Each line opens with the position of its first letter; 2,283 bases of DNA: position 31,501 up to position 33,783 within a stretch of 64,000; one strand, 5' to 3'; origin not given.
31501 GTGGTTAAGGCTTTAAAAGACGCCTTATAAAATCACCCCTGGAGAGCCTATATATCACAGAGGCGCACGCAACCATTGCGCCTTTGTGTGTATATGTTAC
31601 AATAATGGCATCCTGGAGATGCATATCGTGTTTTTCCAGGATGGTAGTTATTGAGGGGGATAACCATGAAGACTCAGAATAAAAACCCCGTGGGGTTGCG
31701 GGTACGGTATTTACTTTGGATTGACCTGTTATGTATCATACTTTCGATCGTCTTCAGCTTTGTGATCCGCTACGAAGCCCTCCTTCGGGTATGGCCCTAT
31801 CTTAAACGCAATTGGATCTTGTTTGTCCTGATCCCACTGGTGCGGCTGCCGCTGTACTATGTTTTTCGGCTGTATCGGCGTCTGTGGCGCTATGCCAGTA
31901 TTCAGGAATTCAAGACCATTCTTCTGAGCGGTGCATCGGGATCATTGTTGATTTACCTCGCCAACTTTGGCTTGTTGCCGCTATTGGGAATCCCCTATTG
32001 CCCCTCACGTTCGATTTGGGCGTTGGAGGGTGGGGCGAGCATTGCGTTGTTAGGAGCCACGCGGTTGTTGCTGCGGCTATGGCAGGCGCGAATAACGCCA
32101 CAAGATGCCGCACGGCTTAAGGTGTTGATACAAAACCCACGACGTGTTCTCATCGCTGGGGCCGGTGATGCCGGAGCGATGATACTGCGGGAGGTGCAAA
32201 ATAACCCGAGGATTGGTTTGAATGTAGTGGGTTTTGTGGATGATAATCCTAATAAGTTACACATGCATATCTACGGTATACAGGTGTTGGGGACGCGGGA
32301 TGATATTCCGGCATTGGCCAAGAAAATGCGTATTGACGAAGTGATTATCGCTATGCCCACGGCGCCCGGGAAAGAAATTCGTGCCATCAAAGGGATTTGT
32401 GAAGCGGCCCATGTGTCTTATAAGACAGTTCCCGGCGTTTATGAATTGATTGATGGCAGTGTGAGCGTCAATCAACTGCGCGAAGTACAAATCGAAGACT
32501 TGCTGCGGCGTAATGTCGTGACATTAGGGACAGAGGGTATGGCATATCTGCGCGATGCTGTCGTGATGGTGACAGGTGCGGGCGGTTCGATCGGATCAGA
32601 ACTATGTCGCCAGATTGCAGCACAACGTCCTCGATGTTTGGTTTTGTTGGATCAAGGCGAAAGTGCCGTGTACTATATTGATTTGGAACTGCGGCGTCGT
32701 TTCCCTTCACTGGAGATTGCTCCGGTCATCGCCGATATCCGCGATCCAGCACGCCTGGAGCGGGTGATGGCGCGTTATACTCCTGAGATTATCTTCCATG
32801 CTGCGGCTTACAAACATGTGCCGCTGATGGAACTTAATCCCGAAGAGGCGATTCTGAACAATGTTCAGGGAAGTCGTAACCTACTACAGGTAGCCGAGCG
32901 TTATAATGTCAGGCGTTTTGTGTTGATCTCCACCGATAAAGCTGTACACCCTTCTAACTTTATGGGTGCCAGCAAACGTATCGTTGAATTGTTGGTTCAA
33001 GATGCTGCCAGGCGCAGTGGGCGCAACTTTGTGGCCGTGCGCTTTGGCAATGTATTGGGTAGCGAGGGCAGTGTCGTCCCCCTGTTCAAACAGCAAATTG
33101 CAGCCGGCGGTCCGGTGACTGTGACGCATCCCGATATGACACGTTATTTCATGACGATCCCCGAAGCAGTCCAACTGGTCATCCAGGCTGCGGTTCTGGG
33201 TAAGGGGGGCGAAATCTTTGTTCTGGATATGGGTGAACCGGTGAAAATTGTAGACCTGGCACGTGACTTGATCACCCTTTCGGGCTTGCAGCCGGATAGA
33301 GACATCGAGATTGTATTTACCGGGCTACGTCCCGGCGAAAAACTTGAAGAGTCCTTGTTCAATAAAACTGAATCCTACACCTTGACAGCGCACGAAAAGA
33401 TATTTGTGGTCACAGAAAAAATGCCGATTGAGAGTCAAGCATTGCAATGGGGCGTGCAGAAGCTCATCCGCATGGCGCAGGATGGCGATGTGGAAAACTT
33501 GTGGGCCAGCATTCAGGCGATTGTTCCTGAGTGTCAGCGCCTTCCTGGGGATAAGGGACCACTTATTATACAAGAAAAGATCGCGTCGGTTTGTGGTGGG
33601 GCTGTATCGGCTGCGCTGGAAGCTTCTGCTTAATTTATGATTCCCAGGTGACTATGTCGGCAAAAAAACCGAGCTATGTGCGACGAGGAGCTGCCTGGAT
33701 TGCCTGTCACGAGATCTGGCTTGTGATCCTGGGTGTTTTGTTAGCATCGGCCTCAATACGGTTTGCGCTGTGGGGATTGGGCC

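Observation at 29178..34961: Complete di-N-acetylbacillosamine-type (PglF-E-D-C) module followed by a Wzy_C/O-antigen-ligase-family protein: candidate protein O-glycosylation or S-layer glycan pathway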

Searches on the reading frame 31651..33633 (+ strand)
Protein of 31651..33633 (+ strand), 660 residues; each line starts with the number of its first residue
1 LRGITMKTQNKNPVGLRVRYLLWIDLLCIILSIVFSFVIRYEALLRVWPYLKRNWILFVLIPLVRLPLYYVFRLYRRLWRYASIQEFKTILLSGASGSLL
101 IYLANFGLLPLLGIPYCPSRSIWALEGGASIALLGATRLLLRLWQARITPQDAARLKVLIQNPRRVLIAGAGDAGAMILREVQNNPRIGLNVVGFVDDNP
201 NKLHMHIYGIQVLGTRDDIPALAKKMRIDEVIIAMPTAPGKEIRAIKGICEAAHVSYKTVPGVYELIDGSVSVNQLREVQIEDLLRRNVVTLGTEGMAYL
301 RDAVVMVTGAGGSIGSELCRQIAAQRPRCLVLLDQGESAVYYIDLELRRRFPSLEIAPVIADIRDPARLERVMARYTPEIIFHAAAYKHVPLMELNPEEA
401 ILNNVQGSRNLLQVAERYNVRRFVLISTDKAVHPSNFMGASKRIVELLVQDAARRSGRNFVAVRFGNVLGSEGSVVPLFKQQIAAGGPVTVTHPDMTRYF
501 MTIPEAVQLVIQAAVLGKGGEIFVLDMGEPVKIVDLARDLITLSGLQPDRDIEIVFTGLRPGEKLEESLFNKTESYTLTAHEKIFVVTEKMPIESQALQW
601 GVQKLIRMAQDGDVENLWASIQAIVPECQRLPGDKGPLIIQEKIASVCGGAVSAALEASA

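Call 4: search_protein_families(library=pfam, proteins=[window:31651-33633:+])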
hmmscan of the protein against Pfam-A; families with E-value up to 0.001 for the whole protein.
window:31651-33633:+ (660 aa): 11 families
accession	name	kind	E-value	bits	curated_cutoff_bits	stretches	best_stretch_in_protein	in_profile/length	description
PF02719.21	Polysacc_synt_2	-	1.4e-119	399.1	20.2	1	305-588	1-292/293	Polysaccharide biosynthesis protein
PF01370.27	Epimerase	-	2e-27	96.6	20.9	1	305-523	1-237/240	NAD dependent epimerase/dehydratase family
PF16363.11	GDP_Man_Dehyd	-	7.1e-15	55.7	27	1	306-430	1-131/332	GDP-mannose 4,6 dehydratase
PF04321.23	RmlD_sub_bind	-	1.9e-14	53.8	27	1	305-473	3-156/287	RmlD substrate binding domain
PF13727.12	CoA_binding_3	-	6.1e-14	52.8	25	1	119-260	44-174/175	CoA-binding domain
PF01073.25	3Beta_HSD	-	6.4e-09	35.7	22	1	306-434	1-122/280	3-beta hydroxysteroid dehydrogenase/isomerase family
PF07993.18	NAD_binding_4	-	2.3e-06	27.4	20.1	0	307-433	1-141/258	Male sterility protein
PF08659.16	KR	-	5.8e-06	26.8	22.6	1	303-428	1-136/180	KR domain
PF13460.12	NAD_binding_10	-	1.6e-05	25.3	27.2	1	309-466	1-144/184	NAD(P)H-binding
PF00106.31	adh_short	-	0.00014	21.8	26.6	1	304-375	2-70/195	short chain dehydrogenase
PF01408.29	GFO_IDH_MocA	-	0.0007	20.7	24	0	165-243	2-78/120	Oxidoreductase family, NAD-binding Rossmann fold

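Call 6: search_protein_families(library=ncbifam, proteins=[window:31651-33633:+], max_evalue=0.01)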
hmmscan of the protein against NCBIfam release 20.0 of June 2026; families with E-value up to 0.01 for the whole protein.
window:31651-33633:+ (660 aa): 42 families (the best 25 are shown)
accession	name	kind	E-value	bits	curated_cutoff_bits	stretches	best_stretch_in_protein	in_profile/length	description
TIGR03589.1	PseB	equivalog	4.1e-56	190.3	407.75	1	302-593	4-285/324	UDP-N-acetylglucosamine 4,6-dehydratase (inverting)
TIGR04130.1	FnlA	equivalog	4e-43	147.6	730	1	301-577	3-272/337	UDP-N-acetylglucosamine 4,6-dehydratase/5-epimerase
TIGR03025.1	EPS_sugtrans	subfamily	6.6e-24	84.9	295.55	1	24-281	2-242/445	exopolysaccharide biosynthesis polyprenyl glycosylphosphotransferase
TIGR03023.1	WcaJ_sugtrans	equivalog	3.8e-22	79.2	410.75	1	24-287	2-253/453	undecaprenyl-phosphate glucose phosphotransferase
TIGR01179.1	galE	equivalog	8.3e-17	61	262.3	1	305-472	2-180/332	UDP-glucose 4-epimerase GalE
TIGR01214.1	rmlD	equivalog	1.9e-14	53.4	224.05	1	305-429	2-101/285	dTDP-4-dehydrorhamnose reductase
TIGR01181.1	dTDP_gluc_dehyt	equivalog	2.6e-11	43.2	365.1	1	305-430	2-127/321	dTDP-glucose 4,6-dehydratase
TIGR04180.1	EDH_00030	hypoth_equivalog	3e-11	42.9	475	1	305-430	1-123/297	NAD-dependent 4,6-dehydratase LegB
TIGR03466.1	HpnA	hypoth_equivalog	1.1e-10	40.9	367.65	1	304-431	2-116/327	hopanoid-associated sugar epimerase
TIGR03022.1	WbaP_sugtrans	subfamily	1.9e-10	40.6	403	1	21-246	1-207/456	undecaprenyl-phosphate galactose phosphotransferase WbaP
TIGR02622.1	CDP_4_6_dhtase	equivalog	4.6e-10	39.1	278.45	1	357-432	57-133/352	CDP-glucose 4,6-dehydratase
NF045894.1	PKS_plus_SDR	equivalog_domain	2.3e-08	32.1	1740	1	298-468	1153-1334/1515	type I polyketide synthase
TIGR02197.1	heptose_epim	equivalog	5.1e-08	32.5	274.6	1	305-472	1-174/316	ADP-glyceromanno-heptose 6-epimerase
NF007582.0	PRK10217.1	equivalog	1.1e-07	31.2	698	1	305-418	4-115/355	dTDP-glucose 4,6-dehydratase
NF007518.0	PRK10124.1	equivalog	1.1e-07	30.9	684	1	153-263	134-240/464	undecaprenyl-phosphate glucose phosphotransferase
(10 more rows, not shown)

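Call 13: search_solved_structures(query=window:31651-33633:+, max_evalue=1e-10)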
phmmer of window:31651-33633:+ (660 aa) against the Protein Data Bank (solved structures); distinct sequences matched with E-value up to 1e-10: 13.
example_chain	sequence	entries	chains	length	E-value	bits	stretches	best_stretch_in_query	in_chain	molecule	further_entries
5bju_A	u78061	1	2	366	7.7e-87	295.6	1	277-592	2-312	WlaL protein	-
5bjw_A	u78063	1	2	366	2.8e-86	293.7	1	277-592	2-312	WlaL protein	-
5bjx_A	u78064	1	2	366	3.8e-86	293.3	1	277-592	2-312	WlaL protein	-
5bjy_A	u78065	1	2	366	5.2e-86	292.8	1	277-592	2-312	WlaL protein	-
5bjv_A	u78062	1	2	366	2.6e-85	290.5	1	277-592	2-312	WlaL protein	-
6bwc_A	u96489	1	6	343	1.8e-46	162.2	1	298-588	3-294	Polysaccharide biosynthesis protein CapD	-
4j2o_A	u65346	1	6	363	5.8e-43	150.6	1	299-575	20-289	UDP-N-acetylglucosamine 4,6-dehydratase/5-epimerase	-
3vvb_A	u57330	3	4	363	7e-43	150.3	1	300-574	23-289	CapE | Capsular polysaccharide synthesis enzyme Cap8E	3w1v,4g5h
3vvc_A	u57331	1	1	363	2.5e-42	148.5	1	300-574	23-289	Capsular polysaccharide synthesis enzyme Cap8E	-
2gn4_A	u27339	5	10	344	6.8e-38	133.9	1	301-592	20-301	UDP-GlcNAc C6 dehydratase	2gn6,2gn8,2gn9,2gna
4tqg_A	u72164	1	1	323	1.7e-36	129.2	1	300-577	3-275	Putative dTDP-d-glucose 4 6-dehydratase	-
3pvz_A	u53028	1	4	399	2.9e-19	72.3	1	301-537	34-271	UDP-N-acetylglucosamine 4,6-dehydratase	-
3nkl_A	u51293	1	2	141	2.4e-13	52.8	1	164-297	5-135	UDP-D-quinovosamine 4-dehydrogenase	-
